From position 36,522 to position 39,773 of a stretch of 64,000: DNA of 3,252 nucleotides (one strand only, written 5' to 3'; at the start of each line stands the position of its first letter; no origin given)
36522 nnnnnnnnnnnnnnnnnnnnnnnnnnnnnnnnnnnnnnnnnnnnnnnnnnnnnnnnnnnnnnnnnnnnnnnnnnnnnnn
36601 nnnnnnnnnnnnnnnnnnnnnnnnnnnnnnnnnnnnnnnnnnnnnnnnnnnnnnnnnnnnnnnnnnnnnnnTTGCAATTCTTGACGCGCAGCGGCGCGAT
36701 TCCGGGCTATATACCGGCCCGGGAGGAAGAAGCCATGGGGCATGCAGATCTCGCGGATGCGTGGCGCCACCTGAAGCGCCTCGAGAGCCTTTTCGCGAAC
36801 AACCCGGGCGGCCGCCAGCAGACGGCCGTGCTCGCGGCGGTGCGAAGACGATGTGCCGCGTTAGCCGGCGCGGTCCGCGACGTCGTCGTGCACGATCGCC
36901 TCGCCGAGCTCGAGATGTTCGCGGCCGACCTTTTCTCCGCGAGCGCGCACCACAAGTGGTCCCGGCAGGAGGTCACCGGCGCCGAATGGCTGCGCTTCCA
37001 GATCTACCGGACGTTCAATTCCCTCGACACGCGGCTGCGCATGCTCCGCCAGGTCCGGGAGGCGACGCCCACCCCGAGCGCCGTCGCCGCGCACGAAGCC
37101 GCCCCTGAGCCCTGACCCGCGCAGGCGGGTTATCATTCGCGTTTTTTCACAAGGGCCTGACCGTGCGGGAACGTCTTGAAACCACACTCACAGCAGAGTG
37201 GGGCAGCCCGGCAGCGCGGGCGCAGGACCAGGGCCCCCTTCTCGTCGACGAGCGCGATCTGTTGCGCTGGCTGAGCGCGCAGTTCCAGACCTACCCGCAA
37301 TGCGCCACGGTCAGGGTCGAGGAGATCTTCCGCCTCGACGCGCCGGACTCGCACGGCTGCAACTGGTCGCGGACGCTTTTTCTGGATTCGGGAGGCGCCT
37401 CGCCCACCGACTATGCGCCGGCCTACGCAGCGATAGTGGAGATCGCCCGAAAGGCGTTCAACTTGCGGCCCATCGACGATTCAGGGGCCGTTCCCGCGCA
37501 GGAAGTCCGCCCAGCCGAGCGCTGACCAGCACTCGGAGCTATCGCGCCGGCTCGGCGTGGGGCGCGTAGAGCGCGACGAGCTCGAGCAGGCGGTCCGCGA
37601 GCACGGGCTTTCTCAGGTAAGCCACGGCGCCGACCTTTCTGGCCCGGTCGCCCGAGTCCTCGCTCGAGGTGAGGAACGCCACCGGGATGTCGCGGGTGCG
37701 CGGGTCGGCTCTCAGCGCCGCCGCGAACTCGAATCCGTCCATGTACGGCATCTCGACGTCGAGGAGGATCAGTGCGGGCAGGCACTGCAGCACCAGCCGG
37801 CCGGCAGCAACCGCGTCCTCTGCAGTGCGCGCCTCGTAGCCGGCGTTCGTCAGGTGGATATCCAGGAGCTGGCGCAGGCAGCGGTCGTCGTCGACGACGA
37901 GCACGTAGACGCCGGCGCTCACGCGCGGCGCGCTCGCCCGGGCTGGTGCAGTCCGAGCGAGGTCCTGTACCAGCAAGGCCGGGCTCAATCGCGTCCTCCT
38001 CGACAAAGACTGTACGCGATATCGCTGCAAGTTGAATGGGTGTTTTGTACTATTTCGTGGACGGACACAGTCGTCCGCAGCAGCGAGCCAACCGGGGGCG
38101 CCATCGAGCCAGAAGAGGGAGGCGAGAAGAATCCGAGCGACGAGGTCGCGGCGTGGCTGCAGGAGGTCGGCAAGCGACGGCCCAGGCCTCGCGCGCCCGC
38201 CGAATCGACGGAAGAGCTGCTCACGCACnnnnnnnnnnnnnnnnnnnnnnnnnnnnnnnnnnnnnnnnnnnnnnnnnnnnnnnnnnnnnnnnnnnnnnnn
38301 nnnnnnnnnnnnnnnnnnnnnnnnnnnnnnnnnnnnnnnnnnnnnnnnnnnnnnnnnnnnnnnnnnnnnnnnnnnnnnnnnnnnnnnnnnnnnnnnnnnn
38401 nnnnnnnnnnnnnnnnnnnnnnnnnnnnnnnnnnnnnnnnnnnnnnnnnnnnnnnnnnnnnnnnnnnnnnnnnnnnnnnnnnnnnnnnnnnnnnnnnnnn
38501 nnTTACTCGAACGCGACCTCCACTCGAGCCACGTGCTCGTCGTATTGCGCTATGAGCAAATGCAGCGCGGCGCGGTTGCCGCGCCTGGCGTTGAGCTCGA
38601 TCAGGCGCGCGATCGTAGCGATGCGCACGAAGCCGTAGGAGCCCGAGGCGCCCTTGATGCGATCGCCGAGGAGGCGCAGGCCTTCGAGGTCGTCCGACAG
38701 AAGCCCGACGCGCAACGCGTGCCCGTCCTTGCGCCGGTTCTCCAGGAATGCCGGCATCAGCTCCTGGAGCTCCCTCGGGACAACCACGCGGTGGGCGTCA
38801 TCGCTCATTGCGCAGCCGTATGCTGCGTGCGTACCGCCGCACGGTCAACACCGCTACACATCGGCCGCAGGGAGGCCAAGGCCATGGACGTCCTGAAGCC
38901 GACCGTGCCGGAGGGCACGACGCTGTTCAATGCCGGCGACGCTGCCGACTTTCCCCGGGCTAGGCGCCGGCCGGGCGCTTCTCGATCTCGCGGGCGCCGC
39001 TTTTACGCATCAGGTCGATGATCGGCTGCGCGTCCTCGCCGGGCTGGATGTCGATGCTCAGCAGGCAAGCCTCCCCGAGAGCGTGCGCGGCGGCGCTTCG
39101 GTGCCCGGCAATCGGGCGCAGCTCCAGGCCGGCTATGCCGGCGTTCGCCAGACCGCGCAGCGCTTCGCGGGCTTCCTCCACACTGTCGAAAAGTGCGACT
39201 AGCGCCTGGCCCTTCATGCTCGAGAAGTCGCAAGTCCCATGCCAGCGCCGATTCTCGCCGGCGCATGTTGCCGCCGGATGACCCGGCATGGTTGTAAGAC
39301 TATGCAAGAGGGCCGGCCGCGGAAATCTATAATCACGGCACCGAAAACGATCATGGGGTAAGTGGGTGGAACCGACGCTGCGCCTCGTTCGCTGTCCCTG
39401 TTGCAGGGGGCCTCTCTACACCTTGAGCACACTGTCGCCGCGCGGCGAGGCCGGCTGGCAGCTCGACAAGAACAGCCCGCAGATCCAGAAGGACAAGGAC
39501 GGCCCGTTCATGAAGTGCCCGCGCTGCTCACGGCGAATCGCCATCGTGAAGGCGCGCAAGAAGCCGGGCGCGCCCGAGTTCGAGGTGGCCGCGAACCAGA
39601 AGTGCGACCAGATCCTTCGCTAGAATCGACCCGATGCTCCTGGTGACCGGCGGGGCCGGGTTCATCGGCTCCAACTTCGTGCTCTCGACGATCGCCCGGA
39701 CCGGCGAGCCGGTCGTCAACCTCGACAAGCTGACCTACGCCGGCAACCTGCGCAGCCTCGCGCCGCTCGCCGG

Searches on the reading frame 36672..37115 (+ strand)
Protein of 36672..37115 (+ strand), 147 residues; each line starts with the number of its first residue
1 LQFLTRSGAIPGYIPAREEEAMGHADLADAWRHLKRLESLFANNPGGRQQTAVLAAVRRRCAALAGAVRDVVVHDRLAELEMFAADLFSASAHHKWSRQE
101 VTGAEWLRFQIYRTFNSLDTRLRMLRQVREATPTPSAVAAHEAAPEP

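Call 9: search_protein_families(library=pfam, proteins=[window:36672-37115:+], max_evalue=0.01)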
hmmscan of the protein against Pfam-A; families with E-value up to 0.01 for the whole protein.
window:36672-37115:+ (147 aa): 0 families

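Call 31: search_protein_families(library=ncbifam, proteins=[window:36672-37115:+], max_evalue=0.01)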
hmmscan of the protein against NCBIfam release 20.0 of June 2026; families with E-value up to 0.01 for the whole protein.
window:36672-37115:+ (147 aa): 0 families

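Call 70: search_solved_structures(query=window:36672-37112:+, max_evalue=1)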
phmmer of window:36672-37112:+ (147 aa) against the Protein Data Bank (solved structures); distinct sequences matched with E-value up to 1: 2.
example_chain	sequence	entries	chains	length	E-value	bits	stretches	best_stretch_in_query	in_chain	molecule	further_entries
6gdr_A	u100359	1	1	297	0.15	15.2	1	92-138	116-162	DNA ligase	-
6zqu_B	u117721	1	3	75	0.7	13.1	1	28-56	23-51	Genome polyprotein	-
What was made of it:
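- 36672..37115 (+): Conserved ORF of 147 aa with unknown function, in the same putative operon. No Pfam, NCBIfam or PDB match (calls 9, 31, 70).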

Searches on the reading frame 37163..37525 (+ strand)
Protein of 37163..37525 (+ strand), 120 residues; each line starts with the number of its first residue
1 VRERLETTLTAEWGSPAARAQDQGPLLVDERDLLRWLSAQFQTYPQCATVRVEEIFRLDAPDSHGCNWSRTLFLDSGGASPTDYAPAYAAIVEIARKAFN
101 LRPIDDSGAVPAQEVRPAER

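Call 9: search_protein_families(library=pfam, proteins=[window:37163-37525:+], max_evalue=0.01)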
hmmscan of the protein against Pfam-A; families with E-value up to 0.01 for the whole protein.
window:37163-37525:+ (120 aa): 0 families

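Call 31: search_protein_families(library=ncbifam, proteins=[window:37163-37525:+], max_evalue=0.01)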
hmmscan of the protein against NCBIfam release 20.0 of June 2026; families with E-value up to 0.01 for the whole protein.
window:37163-37525:+ (120 aa): 0 families

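Call 71: search_solved_structures(query=window:37163-37522:+, max_evalue=1)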
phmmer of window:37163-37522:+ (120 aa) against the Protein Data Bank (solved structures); distinct sequences matched with E-value up to 1: 0.
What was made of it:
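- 37163..37525 (+): Conserved ORF of 120 aa with unknown function, in the same putative operon. No family match (calls 9, 31, 71).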

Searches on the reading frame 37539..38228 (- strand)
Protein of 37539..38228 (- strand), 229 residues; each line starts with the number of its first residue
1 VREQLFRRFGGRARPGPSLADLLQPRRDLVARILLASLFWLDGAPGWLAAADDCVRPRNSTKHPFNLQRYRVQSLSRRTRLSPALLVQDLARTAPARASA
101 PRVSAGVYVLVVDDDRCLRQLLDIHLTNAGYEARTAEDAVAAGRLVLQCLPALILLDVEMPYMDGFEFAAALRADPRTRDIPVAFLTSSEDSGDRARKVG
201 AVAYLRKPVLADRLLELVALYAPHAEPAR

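Call 9: search_protein_families(library=pfam, proteins=[window:37539-38228:-], max_evalue=0.01)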
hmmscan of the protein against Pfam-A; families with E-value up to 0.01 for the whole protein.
window:37539-38228:- (229 aa): 1 family
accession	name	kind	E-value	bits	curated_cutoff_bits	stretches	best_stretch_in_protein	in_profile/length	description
PF00072.30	Response_reg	-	4e-20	72.5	30.2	1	109-218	1-110/111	Response regulator receiver domain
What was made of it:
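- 37539..38228 (-): Stand-alone response-regulator receiver, convergent with the pseudo-cyclase operon. The true start is probably near 37922, giving about 127 aa. Pfam Response_reg 72.5 bits (call 9).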

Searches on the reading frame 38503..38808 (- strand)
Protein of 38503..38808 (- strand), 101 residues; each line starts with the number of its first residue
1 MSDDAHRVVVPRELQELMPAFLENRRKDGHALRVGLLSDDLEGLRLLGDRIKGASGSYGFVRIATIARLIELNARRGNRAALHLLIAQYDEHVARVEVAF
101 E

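Call 9: search_protein_families(library=pfam, proteins=[window:38503-38808:-], max_evalue=0.01)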
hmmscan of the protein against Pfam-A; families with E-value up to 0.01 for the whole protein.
window:38503-38808:- (101 aa): 1 family
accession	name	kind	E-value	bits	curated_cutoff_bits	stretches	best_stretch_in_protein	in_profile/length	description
PF01627.28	Hpt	-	1.8e-07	31.7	24.6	1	17-96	2-81/84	Hpt domain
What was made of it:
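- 38503..38808 (-): Hpt-domain protein with Asp in place of the phospho-accepting His (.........). Pfam Hpt (call 9).
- On Histidine phosphotransfer (Hpt) protein, for neighbour 38503-38808: The Pfam Hpt domain itself is present (call 9).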

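Call 76: search_solved_structures(query=window:38503-38805:-, max_evalue=1, show_alignments=3)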
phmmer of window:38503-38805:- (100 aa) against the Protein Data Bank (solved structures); distinct sequences matched with E-value up to 1: 7.
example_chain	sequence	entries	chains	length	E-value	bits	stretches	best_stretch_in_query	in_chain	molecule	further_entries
7c1i_A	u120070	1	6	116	0.00032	24.4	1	11-99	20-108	Histidine kinase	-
8rqg_B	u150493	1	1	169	0.1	16.4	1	19-70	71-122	Histidine-containing phosphotransfer protein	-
6ff6_A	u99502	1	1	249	0.21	15.4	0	44-76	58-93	BRIC1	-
8pbw_B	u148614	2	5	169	0.27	15.1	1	19-70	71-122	HPt domain-containing protein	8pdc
8rqj_B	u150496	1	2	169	0.35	14.7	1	19-70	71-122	HPt domain-containing protein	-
1fxl_A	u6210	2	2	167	0.39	14.6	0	38-62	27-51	PARANEOPLASTIC ENCEPHALOMYELITIS ANTIGEN HUD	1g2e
1fnx_H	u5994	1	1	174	0.45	14.4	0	31-62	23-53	HU ANTIGEN C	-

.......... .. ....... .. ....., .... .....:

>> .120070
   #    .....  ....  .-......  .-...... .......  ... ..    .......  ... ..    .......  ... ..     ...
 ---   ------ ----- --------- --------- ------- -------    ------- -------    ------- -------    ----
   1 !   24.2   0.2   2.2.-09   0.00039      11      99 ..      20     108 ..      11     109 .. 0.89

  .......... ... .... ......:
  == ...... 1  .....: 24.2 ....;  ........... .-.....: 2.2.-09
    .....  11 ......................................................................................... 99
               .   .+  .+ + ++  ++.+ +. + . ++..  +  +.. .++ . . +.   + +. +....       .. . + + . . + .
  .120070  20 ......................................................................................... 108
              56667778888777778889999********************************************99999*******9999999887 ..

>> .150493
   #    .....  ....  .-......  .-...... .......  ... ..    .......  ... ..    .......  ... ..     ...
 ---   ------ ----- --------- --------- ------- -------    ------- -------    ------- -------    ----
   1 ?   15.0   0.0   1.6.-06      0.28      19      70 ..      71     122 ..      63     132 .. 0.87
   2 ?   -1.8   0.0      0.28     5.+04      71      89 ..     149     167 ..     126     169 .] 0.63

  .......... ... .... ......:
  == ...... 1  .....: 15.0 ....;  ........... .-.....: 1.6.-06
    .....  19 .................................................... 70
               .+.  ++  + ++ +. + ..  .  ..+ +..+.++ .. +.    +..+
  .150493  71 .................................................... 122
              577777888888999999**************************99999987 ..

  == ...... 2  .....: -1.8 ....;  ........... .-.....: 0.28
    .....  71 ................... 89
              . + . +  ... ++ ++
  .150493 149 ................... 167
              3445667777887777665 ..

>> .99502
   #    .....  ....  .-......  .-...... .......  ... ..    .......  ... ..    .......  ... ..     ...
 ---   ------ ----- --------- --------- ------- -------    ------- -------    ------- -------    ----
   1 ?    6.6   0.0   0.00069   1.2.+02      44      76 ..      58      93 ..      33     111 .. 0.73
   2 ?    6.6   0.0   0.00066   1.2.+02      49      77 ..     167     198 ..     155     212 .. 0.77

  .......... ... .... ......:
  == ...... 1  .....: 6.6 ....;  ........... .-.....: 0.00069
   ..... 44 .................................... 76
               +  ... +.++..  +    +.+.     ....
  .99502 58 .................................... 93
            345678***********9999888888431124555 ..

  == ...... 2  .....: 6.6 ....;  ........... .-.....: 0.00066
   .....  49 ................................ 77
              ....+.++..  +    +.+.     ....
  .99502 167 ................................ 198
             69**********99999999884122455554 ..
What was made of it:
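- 38503..38808 (-): Alignment to PDB 7c1i (call 76).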

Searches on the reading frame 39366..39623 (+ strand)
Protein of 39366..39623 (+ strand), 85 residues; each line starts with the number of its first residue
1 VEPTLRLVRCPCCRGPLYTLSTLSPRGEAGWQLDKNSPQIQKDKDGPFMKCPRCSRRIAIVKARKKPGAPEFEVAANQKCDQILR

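Call 9: search_protein_families(library=pfam, proteins=[window:39366-39623:+], max_evalue=0.01)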
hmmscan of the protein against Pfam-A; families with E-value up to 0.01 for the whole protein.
window:39366-39623:+ (85 aa): 1 family
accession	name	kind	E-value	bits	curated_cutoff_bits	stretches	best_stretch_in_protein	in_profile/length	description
PF03966.22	Trm112p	-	0.00038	20.8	22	1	4-56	4-33/40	Trm112p-like protein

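Call 31: search_protein_families(library=ncbifam, proteins=[window:39366-39623:+], max_evalue=0.01)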
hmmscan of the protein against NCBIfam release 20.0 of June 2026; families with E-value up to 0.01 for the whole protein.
window:39366-39623:+ (85 aa): 0 families
